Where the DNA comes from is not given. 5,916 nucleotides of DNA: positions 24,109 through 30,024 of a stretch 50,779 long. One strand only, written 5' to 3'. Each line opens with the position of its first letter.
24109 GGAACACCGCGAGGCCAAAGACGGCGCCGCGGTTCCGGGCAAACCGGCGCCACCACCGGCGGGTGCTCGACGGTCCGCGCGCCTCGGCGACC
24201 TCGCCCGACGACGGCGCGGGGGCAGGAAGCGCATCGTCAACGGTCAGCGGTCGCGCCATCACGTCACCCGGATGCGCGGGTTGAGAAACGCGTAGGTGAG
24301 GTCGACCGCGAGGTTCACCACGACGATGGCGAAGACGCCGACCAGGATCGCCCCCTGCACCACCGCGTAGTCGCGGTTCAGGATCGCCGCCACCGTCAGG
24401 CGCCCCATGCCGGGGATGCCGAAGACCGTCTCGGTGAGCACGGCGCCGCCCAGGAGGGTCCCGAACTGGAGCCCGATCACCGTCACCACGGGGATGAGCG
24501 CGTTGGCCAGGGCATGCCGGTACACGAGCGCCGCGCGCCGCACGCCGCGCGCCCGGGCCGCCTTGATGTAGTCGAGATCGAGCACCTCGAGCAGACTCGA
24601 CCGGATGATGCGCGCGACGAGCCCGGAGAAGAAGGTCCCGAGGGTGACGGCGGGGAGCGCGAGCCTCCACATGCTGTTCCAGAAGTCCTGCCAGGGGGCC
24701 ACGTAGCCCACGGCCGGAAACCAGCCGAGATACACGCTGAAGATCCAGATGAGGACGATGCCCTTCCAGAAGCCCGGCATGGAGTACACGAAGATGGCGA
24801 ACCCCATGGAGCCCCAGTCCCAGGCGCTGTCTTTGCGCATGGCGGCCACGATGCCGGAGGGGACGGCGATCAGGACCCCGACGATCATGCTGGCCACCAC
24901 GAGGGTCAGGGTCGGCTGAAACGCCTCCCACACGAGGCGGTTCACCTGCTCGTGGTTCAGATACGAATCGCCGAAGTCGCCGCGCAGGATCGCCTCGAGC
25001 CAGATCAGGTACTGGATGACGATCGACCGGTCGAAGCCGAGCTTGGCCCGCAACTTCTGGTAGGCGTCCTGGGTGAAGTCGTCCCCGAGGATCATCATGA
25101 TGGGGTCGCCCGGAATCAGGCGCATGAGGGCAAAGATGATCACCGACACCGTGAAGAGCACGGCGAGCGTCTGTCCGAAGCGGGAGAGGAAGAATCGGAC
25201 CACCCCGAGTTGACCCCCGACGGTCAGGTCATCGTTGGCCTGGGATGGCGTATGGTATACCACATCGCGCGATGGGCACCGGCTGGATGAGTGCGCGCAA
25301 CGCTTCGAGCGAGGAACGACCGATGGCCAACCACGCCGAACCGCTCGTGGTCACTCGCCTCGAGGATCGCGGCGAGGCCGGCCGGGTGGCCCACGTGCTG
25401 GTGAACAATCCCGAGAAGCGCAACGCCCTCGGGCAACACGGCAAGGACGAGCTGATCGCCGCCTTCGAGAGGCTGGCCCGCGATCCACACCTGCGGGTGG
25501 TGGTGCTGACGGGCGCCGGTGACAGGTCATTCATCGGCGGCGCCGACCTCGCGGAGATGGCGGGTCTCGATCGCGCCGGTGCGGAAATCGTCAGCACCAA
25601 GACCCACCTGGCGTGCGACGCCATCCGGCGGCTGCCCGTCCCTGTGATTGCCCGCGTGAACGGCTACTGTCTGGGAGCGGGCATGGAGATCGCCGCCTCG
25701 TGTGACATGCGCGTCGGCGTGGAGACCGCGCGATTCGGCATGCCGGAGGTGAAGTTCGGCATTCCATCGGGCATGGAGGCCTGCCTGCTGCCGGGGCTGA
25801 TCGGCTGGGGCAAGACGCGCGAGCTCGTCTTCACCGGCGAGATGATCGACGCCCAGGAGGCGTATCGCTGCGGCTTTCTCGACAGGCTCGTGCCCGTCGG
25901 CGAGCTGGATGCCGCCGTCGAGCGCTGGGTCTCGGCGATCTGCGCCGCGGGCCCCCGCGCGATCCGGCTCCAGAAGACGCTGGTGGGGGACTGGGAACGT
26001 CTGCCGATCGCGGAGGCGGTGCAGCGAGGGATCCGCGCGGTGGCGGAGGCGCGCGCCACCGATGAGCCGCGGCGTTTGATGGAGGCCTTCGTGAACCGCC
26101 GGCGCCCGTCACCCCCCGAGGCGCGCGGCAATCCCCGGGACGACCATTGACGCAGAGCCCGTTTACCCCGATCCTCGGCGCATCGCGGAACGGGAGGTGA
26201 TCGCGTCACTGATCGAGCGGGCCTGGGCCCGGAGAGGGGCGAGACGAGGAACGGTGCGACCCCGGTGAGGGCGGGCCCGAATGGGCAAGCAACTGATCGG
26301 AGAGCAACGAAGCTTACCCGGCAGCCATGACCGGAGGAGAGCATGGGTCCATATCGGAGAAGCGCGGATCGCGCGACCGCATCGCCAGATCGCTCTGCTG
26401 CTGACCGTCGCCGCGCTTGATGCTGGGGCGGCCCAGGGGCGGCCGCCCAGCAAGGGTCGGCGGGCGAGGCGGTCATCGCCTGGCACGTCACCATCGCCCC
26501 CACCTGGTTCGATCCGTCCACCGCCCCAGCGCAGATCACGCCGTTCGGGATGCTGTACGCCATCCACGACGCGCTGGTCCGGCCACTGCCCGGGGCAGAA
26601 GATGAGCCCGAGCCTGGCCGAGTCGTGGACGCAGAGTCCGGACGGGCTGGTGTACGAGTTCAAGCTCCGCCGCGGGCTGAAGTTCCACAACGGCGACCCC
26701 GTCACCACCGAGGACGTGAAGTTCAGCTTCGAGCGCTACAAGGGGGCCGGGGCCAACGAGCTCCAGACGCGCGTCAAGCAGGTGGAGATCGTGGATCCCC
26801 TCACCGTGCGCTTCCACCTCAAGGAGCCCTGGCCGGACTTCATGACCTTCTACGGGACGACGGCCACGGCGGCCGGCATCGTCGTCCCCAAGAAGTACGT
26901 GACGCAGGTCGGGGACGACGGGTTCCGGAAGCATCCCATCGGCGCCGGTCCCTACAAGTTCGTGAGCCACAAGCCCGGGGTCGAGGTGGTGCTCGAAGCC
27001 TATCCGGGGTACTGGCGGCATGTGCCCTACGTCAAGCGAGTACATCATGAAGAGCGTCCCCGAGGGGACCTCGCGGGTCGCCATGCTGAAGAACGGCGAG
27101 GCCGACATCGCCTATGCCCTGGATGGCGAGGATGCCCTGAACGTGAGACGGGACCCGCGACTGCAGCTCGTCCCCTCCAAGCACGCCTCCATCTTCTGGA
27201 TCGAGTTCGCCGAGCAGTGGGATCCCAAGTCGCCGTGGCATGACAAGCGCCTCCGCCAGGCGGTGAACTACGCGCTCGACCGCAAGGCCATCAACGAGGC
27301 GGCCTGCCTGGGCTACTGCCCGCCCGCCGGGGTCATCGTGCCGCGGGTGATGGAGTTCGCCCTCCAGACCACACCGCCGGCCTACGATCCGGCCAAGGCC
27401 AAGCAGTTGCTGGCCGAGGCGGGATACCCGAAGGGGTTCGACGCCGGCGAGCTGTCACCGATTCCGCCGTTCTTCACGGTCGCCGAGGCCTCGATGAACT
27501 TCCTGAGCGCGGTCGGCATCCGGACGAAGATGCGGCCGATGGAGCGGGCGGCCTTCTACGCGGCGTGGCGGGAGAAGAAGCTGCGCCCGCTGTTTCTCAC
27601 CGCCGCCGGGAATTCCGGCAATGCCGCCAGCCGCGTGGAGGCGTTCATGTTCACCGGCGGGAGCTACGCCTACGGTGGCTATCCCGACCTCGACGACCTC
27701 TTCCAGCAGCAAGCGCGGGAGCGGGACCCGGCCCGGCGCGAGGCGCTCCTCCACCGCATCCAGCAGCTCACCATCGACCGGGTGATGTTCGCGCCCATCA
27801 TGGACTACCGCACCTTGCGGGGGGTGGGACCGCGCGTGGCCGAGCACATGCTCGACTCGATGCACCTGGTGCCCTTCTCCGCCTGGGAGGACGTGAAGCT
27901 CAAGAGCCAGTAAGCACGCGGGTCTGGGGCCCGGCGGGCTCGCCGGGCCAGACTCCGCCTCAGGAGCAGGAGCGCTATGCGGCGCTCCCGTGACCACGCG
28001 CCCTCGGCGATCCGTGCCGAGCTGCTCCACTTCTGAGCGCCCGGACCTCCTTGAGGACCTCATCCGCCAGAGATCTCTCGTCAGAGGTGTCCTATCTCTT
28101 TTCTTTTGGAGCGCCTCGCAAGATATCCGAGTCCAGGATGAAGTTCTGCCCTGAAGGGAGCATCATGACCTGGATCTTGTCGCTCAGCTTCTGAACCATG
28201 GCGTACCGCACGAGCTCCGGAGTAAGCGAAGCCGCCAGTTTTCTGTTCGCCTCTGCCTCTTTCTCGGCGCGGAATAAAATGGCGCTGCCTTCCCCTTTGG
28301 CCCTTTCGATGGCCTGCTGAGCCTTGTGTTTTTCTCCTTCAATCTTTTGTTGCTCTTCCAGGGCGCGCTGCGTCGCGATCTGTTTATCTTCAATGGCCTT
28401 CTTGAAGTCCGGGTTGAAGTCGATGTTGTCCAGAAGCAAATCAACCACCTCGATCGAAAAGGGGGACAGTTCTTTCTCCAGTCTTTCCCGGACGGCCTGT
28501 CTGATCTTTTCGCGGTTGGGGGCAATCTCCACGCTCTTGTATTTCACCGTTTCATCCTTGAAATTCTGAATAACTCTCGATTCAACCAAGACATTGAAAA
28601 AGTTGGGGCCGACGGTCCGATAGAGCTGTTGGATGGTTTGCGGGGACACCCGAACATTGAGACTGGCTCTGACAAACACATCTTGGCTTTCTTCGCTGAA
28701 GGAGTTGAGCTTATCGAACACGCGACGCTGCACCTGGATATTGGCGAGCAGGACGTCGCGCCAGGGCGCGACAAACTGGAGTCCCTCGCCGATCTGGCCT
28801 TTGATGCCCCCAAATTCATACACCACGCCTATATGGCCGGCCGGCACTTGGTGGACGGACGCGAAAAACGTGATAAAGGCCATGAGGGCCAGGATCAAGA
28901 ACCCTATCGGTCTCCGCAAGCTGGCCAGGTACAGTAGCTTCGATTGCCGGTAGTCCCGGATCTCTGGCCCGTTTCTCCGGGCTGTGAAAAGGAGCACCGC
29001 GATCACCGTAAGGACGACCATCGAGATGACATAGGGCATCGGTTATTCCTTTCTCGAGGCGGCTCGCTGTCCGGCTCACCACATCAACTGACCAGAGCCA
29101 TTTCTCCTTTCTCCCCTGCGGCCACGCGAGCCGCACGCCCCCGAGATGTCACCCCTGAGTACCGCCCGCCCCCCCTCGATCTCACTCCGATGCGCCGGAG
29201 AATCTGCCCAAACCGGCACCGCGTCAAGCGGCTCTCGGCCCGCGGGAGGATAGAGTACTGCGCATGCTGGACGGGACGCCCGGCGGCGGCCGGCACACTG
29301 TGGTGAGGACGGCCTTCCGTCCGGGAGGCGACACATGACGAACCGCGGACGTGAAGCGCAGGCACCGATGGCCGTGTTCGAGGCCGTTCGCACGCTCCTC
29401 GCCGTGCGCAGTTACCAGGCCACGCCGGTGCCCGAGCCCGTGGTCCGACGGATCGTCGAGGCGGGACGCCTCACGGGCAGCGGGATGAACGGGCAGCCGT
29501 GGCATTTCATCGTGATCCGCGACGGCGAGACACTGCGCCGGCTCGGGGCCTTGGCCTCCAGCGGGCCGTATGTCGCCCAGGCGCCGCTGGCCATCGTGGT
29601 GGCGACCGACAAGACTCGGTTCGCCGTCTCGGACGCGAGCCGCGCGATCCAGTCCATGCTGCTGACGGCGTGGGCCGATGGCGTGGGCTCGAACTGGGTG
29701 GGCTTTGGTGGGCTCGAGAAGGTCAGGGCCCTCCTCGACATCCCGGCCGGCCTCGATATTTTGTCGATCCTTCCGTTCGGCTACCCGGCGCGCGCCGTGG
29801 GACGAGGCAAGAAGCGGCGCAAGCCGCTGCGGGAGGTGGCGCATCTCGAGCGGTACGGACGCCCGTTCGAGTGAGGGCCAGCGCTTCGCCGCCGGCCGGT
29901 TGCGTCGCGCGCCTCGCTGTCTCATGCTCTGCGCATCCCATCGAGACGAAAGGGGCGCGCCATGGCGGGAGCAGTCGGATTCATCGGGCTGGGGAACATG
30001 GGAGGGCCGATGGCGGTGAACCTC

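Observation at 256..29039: Inverted duplication of a low-GC SPFH/prohibitin cassette bracketing about 27 kb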

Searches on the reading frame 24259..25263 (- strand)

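Call 19: search_protein_families(library=pfam, proteins=[window:24259-25263:-], max_evalue=0.0001)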
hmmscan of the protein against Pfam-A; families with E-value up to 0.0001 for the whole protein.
window:24259-25263:- (334 aa): 2 families
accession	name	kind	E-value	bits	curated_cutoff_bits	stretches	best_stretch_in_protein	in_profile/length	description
PF00528.27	BPD_transp_1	-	3.8e-39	134.7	26.4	1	134-332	2-183/184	Binding-protein-dependent transport system inner membrane component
PF19300.4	BPD_transp_1_N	-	3.3e-13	50.2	23.8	1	22-96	2-76/114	Binding-prot-dependent transport system membrane comp, N-term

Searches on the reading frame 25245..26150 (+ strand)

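Call 19: search_protein_families(library=pfam, proteins=[window:25245-26150:+], max_evalue=0.0001)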
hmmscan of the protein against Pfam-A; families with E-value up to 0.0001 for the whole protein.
window:25245-26150:+ (301 aa): 2 families
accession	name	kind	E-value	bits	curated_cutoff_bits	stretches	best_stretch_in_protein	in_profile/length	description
PF00378.25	ECH_1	-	2e-43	149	27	1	47-288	5-246/251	Enoyl-CoA hydratase/isomerase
PF16113.10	ECH_2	-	1.4e-25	91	27.2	1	49-228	2-184/335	Enoyl-CoA hydratase/isomerase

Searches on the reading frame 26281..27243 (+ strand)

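Call 19: search_protein_families(library=pfam, proteins=[window:26281-27243:+], max_evalue=0.0001)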
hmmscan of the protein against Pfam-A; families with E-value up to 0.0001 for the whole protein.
window:26281-27243:+ (320 aa): 1 family
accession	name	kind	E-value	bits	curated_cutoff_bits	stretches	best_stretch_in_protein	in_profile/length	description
PF00496.27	SBP_bac_5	-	9.2e-43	147.2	32.4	1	108-255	2-152/368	Bacterial extracellular solute-binding proteins, family 5 Middle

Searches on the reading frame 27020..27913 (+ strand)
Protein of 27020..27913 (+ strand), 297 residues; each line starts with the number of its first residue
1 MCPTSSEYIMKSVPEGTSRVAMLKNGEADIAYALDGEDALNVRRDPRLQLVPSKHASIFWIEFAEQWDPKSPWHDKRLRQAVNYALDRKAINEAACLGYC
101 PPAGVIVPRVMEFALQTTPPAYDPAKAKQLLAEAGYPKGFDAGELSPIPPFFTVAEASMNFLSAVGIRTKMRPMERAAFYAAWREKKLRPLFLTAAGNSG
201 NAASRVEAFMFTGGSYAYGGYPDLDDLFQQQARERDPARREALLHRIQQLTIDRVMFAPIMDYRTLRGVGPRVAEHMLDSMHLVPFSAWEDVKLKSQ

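Call 19: search_protein_families(library=pfam, proteins=[window:27020-27913:+], max_evalue=0.0001)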
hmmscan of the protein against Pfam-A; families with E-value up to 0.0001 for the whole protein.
window:27020-27913:+ (297 aa): 1 family
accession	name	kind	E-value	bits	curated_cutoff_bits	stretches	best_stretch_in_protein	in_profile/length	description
PF00496.27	SBP_bac_5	-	1.1e-30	107.5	32.4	1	8-214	151-365/368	Bacterial extracellular solute-binding proteins, family 5 Middle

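Call 44: find_related_loci(query=window:27020-27910:+, collection=metagenome_contigs, flank=6000)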
Query window:27020-27910:+ (297 aa) in metagenome_contigs; peptide patterns used: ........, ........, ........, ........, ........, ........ (x = any residue, [..] = any of these).
600 stretches matched a pattern (row limit reached: there are more); 486 encode a relative of the query (tblastn E <= 1e-3); the best 80 are kept; 80 distinct loci.
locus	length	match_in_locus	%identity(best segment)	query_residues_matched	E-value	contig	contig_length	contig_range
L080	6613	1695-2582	83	2-297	2e-171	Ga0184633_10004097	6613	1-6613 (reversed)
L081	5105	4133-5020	82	2-297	9e-173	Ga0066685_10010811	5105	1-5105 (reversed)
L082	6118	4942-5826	83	3-297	2e-169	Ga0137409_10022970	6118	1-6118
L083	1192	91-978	82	2-297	0e+0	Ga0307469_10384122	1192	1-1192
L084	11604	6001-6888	81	2-297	3e-167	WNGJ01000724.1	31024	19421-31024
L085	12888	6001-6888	81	2-297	1e-166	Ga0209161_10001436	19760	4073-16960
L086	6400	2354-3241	80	2-297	5e-166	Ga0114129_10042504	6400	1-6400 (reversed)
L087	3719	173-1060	80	2-297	9e-172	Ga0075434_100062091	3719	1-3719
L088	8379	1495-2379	81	2-296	3e-165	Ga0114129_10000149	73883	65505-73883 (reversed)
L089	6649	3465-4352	80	2-297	1e-165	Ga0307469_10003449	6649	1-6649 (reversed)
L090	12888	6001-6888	80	2-297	5e-165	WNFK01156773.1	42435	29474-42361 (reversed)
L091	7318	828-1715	80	2-297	5e-165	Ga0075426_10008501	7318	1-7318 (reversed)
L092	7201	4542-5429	80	2-297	7e-164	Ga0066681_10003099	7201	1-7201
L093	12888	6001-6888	79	2-297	1e-162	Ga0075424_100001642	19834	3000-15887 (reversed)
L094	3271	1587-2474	78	2-297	1e-169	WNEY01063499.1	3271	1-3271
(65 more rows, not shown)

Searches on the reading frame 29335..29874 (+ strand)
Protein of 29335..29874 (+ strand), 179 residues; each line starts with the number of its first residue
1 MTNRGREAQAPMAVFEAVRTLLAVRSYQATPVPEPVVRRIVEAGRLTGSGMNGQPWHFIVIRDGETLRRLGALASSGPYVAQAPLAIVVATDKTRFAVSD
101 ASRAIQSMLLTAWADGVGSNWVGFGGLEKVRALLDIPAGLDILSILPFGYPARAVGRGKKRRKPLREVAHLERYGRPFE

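Call 19: search_protein_families(library=pfam, proteins=[window:29335-29874:+], max_evalue=0.0001)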
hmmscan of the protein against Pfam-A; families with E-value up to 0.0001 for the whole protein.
window:29335-29874:+ (179 aa): 2 families
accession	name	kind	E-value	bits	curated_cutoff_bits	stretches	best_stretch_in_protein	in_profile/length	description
PF00881.29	Nitroreductase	-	5.4e-23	82.4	23.5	2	24-90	7-73/167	Nitroreductase family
PF14512.11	TM1586_NiRdase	-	1e-10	42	27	1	105-172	88-152/215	Putative TM nitroreductase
